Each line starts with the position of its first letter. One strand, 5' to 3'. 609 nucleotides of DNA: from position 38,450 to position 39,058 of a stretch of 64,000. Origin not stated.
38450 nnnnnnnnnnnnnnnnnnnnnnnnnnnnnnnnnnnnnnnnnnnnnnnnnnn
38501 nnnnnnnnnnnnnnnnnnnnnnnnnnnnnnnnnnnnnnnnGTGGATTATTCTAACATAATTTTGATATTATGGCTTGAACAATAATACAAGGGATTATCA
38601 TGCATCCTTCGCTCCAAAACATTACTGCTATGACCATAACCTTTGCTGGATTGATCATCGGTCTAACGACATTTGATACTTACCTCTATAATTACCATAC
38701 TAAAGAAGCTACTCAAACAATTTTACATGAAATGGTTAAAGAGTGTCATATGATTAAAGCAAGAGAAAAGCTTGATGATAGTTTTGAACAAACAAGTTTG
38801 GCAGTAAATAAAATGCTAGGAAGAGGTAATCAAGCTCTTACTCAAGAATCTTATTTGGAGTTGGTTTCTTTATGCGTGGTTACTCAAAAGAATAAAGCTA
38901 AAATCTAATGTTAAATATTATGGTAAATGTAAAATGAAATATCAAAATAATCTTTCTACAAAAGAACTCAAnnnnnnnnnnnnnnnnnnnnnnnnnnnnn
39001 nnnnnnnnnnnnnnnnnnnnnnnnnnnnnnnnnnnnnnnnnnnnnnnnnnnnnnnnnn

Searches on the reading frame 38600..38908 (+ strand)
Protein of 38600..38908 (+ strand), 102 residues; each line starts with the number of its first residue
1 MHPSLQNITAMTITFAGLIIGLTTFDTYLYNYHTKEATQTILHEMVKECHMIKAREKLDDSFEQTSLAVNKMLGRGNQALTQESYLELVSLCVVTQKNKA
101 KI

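Call 7: search_protein_families(library=ncbifam, proteins=[window:38600-38908:+], max_evalue=0.1)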
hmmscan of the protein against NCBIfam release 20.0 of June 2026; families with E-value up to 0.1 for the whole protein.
window:38600-38908:+ (102 aa): 1 family
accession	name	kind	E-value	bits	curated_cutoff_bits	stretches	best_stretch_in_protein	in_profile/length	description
NF033587.1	transpos_IS6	equivalog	0.041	13.6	125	1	23-87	95-161/202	IS6 family transposase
